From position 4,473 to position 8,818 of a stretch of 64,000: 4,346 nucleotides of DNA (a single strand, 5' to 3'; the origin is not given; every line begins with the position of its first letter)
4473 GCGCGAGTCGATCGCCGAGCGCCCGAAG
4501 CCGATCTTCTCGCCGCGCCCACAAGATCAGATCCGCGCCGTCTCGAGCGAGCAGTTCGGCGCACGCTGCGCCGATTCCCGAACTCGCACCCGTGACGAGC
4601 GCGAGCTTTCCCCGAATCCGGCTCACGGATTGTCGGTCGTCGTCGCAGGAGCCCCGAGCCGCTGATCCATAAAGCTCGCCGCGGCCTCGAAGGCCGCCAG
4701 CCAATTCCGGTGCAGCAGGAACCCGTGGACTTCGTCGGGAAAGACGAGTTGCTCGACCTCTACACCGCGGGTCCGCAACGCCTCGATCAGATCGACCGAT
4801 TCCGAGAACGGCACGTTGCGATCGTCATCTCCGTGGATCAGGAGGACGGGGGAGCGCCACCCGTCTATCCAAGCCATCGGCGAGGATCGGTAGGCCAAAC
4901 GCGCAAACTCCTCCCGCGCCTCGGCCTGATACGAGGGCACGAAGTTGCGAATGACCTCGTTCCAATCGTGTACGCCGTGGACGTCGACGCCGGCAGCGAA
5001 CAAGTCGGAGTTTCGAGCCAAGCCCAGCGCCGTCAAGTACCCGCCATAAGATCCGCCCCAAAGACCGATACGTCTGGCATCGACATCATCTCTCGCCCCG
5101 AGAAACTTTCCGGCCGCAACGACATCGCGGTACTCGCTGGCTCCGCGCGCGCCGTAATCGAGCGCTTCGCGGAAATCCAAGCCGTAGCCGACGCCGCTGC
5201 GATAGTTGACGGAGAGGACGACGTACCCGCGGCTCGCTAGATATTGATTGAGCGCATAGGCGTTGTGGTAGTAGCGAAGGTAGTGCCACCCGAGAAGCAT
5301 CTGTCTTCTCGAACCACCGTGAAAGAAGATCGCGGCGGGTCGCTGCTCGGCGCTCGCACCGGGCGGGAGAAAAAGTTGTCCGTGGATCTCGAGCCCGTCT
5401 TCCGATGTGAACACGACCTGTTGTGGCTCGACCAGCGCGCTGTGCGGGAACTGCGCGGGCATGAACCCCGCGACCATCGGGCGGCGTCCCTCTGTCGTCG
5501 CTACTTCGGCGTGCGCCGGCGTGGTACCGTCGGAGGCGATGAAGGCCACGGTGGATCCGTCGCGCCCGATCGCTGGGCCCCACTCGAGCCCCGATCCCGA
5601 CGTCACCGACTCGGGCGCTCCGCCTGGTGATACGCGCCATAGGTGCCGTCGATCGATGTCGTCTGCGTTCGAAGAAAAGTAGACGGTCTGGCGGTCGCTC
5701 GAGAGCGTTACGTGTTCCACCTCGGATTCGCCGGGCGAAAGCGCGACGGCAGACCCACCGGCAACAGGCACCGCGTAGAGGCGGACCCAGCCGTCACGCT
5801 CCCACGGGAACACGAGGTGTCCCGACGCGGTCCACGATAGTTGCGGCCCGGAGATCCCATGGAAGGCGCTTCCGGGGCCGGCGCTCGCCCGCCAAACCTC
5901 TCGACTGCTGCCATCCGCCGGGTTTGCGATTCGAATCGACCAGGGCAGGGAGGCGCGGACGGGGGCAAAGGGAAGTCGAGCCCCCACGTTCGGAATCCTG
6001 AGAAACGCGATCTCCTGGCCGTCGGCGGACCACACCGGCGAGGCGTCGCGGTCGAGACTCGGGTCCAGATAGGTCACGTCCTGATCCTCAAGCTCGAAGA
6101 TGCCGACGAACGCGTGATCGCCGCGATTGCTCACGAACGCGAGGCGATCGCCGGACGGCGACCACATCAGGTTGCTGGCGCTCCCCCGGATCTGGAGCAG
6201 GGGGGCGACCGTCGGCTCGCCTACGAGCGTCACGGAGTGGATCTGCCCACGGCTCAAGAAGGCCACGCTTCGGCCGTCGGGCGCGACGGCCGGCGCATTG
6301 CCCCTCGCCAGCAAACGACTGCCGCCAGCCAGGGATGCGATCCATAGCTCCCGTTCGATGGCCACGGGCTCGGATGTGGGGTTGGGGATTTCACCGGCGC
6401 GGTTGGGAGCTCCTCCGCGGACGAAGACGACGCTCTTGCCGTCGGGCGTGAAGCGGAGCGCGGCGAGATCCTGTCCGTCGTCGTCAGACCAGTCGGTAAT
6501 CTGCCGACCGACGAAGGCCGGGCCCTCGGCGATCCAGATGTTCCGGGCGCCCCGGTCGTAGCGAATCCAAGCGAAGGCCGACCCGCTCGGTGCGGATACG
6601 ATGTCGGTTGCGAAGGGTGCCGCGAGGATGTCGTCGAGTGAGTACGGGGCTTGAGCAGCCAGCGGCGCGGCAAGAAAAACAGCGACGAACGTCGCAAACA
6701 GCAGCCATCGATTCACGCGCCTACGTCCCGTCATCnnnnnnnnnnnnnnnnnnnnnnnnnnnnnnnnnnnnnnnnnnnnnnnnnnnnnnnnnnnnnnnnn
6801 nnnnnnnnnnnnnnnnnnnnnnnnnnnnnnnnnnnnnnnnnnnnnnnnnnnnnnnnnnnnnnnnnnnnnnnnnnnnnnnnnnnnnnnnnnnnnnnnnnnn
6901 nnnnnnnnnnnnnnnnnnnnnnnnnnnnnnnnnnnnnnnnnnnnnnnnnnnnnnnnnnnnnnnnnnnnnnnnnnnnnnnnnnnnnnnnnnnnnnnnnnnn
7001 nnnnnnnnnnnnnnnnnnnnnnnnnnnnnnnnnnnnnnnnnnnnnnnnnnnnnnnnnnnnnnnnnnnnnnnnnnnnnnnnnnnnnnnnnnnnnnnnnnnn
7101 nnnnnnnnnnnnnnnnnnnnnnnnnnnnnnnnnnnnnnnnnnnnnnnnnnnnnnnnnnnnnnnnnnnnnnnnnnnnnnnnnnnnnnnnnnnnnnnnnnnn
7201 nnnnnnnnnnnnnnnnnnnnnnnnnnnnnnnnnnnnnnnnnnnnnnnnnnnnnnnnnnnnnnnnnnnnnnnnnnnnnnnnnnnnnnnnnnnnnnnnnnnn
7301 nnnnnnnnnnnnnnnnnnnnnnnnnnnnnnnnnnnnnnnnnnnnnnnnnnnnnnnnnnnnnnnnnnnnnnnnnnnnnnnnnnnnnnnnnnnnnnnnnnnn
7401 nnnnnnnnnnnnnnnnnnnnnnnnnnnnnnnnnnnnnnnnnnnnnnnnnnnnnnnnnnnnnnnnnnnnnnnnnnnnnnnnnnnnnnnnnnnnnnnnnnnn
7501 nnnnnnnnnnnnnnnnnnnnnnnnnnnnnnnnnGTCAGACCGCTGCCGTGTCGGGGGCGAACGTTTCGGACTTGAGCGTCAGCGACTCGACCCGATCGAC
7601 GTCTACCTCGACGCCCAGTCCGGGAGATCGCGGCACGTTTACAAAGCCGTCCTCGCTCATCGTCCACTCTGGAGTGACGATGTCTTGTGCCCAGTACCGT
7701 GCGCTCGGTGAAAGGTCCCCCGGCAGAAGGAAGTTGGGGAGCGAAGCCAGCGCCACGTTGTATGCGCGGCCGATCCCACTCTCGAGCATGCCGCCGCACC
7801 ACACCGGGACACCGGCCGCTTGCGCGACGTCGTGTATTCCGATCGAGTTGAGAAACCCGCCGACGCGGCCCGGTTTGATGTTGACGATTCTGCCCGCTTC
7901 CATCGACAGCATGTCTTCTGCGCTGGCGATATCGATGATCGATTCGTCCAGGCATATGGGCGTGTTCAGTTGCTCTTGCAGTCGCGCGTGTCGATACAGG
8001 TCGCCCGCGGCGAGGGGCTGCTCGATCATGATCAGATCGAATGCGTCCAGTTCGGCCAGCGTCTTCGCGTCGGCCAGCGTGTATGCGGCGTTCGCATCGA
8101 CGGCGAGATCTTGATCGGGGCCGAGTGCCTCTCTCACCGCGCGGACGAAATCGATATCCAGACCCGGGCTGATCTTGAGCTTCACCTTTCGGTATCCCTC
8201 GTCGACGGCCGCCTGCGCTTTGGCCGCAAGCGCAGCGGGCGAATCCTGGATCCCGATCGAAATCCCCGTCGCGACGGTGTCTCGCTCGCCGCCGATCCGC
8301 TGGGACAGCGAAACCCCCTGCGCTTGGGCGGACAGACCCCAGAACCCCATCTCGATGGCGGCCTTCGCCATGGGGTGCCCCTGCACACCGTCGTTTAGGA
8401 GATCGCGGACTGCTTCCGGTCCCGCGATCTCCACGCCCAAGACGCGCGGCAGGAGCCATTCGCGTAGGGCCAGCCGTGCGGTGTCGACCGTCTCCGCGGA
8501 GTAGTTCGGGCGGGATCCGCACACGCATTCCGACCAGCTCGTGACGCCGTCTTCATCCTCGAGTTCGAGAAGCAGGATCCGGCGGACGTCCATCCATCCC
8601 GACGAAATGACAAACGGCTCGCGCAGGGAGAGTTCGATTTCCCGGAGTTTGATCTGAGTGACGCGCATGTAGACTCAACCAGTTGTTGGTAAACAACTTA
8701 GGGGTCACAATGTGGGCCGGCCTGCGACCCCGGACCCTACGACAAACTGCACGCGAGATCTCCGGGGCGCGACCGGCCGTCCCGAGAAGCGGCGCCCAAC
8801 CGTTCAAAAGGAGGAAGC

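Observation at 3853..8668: Tightly coupled NSAR/OSBS - GNAT - S9 peptidase - SDR operon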

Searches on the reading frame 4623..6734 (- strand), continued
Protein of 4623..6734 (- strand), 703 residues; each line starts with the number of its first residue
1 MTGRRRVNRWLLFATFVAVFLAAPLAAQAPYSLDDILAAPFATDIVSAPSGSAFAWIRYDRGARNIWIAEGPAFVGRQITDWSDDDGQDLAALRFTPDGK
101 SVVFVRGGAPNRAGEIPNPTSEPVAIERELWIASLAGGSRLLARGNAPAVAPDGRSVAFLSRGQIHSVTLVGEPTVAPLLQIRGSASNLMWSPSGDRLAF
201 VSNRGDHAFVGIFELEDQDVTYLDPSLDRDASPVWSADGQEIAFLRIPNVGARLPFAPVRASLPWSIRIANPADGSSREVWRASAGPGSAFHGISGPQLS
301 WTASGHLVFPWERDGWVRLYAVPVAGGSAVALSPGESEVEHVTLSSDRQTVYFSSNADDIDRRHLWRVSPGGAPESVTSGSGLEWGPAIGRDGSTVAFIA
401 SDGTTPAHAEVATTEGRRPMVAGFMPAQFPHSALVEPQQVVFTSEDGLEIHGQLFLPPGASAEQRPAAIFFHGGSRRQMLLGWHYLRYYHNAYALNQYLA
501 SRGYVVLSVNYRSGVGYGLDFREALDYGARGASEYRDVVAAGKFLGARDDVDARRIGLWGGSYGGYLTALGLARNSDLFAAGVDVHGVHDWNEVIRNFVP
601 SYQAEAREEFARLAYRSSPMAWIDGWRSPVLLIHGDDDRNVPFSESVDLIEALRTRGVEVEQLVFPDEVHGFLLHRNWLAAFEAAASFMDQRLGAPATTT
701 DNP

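Call 77: predict_structure(alignment_id=A2)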
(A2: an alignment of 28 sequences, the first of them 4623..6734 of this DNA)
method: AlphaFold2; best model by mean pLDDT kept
length: 703 residues; sequences in the alignment: 28
mean_pLDDT: 80.0   pTM: 0.84
mean pLDDT of the five models: 80.0, 79.0, 77.6, 76.4, 76.4
residues with pLDDT >= 90: 311; 70-90: 212; 50-70: 93; < 50: 87
segments of 3 or more residues with pLDDT < 50: 1-7, 20-28, 110-124, 512-532, 595-600, 616-621, 638-641, 668-671, 697-703
pLDDT, mean of each block of 10 residues (from residue 1): 45 53 45 90 93 94 93 96 85 95 83 39 63 94 95 96 95 92 92 97 90 95 93 96 94 59 94 95 92 92 97 88 96 87 95 89 92 93 93 94 93 95 89 88 78 80 71 65 72 89 83 42 37 69 88 86 64 79 69 48 55 49 69 63 66 83 65 74 90 58 30
secondary structure, 60 per line:
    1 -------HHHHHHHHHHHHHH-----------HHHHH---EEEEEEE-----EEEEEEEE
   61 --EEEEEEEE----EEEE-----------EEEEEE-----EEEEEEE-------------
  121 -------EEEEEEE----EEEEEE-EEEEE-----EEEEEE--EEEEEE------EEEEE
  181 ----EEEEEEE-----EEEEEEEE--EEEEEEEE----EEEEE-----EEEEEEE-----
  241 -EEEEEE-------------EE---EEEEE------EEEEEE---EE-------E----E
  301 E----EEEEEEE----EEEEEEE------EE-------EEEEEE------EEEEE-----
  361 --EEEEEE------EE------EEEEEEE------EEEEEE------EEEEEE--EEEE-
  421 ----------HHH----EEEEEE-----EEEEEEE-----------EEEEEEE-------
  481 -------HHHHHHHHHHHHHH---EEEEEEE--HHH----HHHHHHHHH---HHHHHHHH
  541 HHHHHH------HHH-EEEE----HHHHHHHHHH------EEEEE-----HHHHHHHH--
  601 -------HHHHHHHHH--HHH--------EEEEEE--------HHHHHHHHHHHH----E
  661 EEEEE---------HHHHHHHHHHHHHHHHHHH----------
elements in order (helices of 4 or more, strands of 3 or more residues): H8-21 H33-37 E41-47 E53-60 E63-70 E75-78 E90-95 E101-107 E128-134 E139-144 E146-150 E156-161 E164-169 E176-180 E185-191 E197-204 E207-214 E219-223 E229-235 E242-247 E266-270 E277-282 E306-312 E317-323 E339-344 E351-355 E363-368 E383-389 E396-401 E408-413 E416-419 E438-443 E449-455 E467-473 H488-501 E505-511 H521-529 H533-546 E557-560 H565-574 E581-585 H591-598 H608-616 E630-635 H644-655 E660-665 H675-693

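Call 80: fold_search(model_id=the predicted structure, library=pdb)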
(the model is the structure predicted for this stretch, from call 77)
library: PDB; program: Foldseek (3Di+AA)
matches with E <= 10: 1896; with E <= 0.001: 1032
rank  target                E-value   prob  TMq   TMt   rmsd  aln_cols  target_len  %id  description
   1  5yp4_D                1.4e-31  1.00  0.56  0.55   8.4       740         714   21  Crystal structure of dipeptidyl peptidase IV (DPP IV) with Lys-Pro from Pseudoxanthomonas mexicana WO24 (released 2018-02-21)
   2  2ecf                  1.9e-31  1.00  0.68  0.69   6.3       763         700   21  Crystal Structure of Dipeptidyl Aminopeptidase IV from Stenotrophomonas maltophilia (released 2008-02-26)
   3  5yp1_D                4.5e-31  1.00  0.67  0.67   6.5       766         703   22  Crystal structure of dipeptidyl peptidase IV (DPP IV) from Pseudoxanthomonas mexicana WO24 (released 2018-02-21)
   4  7y4g_A                2.8e-30  1.00  0.67  0.66   6.3       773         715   17  sit-bound btDPP4 (released 2023-06-14)
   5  8wt1_D                4.0e-30  1.00  0.64  0.69   7.2       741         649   19  Crystal structure of S9 carboxypeptidase from Geobacillus sterothermophilus (released 2024-03-13)
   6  8wt1_F                5.5e-30  1.00  0.64  0.69   7.3       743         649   20  Crystal structure of S9 carboxypeptidase from Geobacillus sterothermophilus (released 2024-03-13)
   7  7y4f_A                6.1e-30  1.00  0.67  0.66   6.6       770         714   17  bacterial DPP4 (released 2023-06-14)
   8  5yp1_C                1.2e-29  1.00  0.68  0.68   6.3       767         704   21  Crystal structure of dipeptidyl peptidase IV (DPP IV) from Pseudoxanthomonas mexicana WO24 (released 2018-02-21)
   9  5yp1_B                1.6e-29  1.00  0.69  0.67   5.9       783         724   21  Crystal structure of dipeptidyl peptidase IV (DPP IV) from Pseudoxanthomonas mexicana WO24 (released 2018-02-21)
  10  8wt1_A                2.4e-29  1.00  0.63  0.68   7.5       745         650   20  Crystal structure of S9 carboxypeptidase from Geobacillus sterothermophilus (released 2024-03-13)
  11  5yp4_C                2.7e-29  1.00  0.67  0.68   6.4       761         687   21  Crystal structure of dipeptidyl peptidase IV (DPP IV) with Lys-Pro from Pseudoxanthomonas mexicana WO24 (released 2018-02-21)
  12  8wt1_C                2.8e-29  1.00  0.63  0.68   7.7       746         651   19  Crystal structure of S9 carboxypeptidase from Geobacillus sterothermophilus (released 2024-03-13)
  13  8wt1_H                3.4e-29  1.00  0.64  0.69   7.6       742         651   20  Crystal structure of S9 carboxypeptidase from Geobacillus sterothermophilus (released 2024-03-13)
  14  8wt1_G                6.5e-29  1.00  0.64  0.69   7.3       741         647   19  Crystal structure of S9 carboxypeptidase from Geobacillus sterothermophilus (released 2024-03-13)
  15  5yp1_A                2.6e-28  1.00  0.68  0.69   6.6       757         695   21  Crystal structure of dipeptidyl peptidase IV (DPP IV) from Pseudoxanthomonas mexicana WO24 (released 2018-02-21)
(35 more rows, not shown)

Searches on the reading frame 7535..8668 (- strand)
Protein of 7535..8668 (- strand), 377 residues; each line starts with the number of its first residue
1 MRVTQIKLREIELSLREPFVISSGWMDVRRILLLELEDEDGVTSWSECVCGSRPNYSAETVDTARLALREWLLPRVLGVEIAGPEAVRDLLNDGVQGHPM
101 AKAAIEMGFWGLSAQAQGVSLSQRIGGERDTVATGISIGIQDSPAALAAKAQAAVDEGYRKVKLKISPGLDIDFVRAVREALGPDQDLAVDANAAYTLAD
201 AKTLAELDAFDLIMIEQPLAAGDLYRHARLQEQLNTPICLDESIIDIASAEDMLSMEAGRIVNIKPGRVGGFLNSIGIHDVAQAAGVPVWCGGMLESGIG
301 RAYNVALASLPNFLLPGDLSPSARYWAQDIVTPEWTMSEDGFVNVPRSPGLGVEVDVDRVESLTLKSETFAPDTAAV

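Call 6: search_protein_families(library=ncbifam, proteins=[window:7535-8668:-], max_evalue=0.01)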
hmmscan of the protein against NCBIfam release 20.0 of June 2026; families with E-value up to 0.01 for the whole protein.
window:7535-8668:- (377 aa): 18 families
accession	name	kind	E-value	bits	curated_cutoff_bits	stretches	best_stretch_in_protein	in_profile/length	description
TIGR01928.1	menC_lowGC_arch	equivalog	9.9e-90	300.9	200.65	1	12-334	4-323/325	o-succinylbenzoate synthase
TIGR02534.1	mucon_cyclo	subfamily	2.1e-43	148.8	334.95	1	15-364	13-366/368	muconate/chloromuconate family cycloisomerase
NF042940.1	racemase_DgcA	equivalog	1.9e-33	116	400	1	7-309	2-286/323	N-acetyl-D-Glu racemase DgcA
NF043002.1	HProlDhtase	equivalog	2.3e-33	115.6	500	1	1-360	1-359/366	cis-3-hydroxy-L-proline dehydratase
NF047820.1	TalGalacDh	equivalog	1.8e-25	89.6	500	1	101-287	107-299/371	L-talarate/galactarate dehydratase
NF041118.1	A_G_epim_Thtga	equivalog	2.1e-23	83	500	1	1-308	1-306/341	L-Ala-D/L-Glu epimerase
NF010624.0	PRK14017.1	equivalog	6.2e-23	81.5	311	1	29-365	13-362/382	galactonate dehydratase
NF011708.0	PRK15129.1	equivalog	1.3e-22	80.3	343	1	6-312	4-292/321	L-Ala-D/L-Glu epimerase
NF040790.2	glucon_galact_dh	equivalog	2.6e-21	75.9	750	1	98-369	90-375/390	bifunctional D-gluconate/D-galactonate dehydratase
TIGR01927.1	menC_gam_Gplu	equivalog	2.4e-20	73.1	130.55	1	10-309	2-280/307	o-succinylbenzoate synthase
NF002739.0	PRK02714.1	equivalog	1.5e-17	64.1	259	1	141-308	117-287/320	o-succinylbenzoate synthase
NF040866.1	AraD_Arch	equivalog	6.1e-16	58.4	650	1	104-358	106-364/372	arabinonate dehydratase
NF002782.0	PRK02901.1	equivalog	2.1e-15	56.5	288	1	144-347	86-292/328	o-succinylbenzoate synthase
NF043051.1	ManoateDhtManD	equivalog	3.6e-12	45.8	550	2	174-364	194-384/403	D-mannonate dehydratase ManD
NF003473.0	PRK05105.1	equivalog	4.1e-10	39.2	236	1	3-316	3-292/331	o-succinylbenzoate synthase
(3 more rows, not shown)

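Call 7: search_protein_families(library=pfam, proteins=[window:7535-8668:-], max_evalue=0.01)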
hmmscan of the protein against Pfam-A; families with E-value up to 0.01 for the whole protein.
window:7535-8668:- (377 aa): 2 families
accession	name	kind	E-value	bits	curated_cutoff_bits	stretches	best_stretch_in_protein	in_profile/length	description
PF13378.12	MR_MLE_C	-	3.4e-53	181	29.4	1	147-358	2-218/219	Enolase C-terminal domain-like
PF02746.21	MR_MLE_N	-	7.9e-11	42.6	22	1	7-126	5-117/117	Mandelate racemase / muconate lactonizing enzyme, N-terminal domain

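Call 9: search_solved_structures(query=window:7535-8668:-, max_evalue=1e-20, show_alignments=2)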
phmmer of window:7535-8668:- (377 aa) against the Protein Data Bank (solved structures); distinct sequences matched with E-value up to 1e-20: 39.
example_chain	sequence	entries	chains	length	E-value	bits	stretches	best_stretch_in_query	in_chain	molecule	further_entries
1sja_A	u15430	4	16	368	1.8e-93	316.7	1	1-360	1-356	N-acylamino acid racemase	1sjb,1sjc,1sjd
4a6g_A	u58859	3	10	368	4.7e-93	315.4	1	1-360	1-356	N-ACYLAMINO ACID RACEMASE | N-succinylamino acid racemase | O-SUCCINYLBENZOATE SYNTHASE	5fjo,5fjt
7s8w_A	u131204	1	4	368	6.5e-93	314.9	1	1-360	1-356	N-succinylamino acid racemase/O-succinylbenzoate synthase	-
5fjr_A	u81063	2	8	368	1e-92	314.3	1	1-360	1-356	O-SUCCINYLBENZOATE SYNTHASE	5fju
5fjp_A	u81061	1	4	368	3.4e-92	312.5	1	1-360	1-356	O-SUCCINYLBENZOATE SYNTHASE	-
2zc8_A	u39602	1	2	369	8.1e-92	311.3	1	1-366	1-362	N-acylamino acid racemase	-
2ggg_A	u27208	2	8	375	5.1e-91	308.7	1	13-364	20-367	N-acylamino acid racemase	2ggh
1r0m_A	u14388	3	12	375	1.1e-90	307.5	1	13-364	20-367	N-acylamino acid racemase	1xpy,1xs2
2ggj_A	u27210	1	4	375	1.1e-90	307.5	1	13-364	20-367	N-acylamino acid racemase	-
2fkp_A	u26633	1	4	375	2.6e-90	306.3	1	13-364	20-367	N-acylamino acid racemase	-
2ggi_A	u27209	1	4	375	6.4e-90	305.1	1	13-364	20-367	N-acylamino acid racemase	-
1wuf_A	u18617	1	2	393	6.3e-81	275.5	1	6-368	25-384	hypothetical protein lin2664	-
1wue_A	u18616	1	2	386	4.2e-77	262.9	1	2-355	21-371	mandelate racemase/muconate lactonizing enzyme family protein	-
3qld_A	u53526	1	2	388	2.6e-71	243.8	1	8-363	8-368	Mandelate racemase/muconate lactonizing protein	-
3mwc_A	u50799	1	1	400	1.1e-55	192.4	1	2-365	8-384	Mandelate racemase/muconate lactonizing protein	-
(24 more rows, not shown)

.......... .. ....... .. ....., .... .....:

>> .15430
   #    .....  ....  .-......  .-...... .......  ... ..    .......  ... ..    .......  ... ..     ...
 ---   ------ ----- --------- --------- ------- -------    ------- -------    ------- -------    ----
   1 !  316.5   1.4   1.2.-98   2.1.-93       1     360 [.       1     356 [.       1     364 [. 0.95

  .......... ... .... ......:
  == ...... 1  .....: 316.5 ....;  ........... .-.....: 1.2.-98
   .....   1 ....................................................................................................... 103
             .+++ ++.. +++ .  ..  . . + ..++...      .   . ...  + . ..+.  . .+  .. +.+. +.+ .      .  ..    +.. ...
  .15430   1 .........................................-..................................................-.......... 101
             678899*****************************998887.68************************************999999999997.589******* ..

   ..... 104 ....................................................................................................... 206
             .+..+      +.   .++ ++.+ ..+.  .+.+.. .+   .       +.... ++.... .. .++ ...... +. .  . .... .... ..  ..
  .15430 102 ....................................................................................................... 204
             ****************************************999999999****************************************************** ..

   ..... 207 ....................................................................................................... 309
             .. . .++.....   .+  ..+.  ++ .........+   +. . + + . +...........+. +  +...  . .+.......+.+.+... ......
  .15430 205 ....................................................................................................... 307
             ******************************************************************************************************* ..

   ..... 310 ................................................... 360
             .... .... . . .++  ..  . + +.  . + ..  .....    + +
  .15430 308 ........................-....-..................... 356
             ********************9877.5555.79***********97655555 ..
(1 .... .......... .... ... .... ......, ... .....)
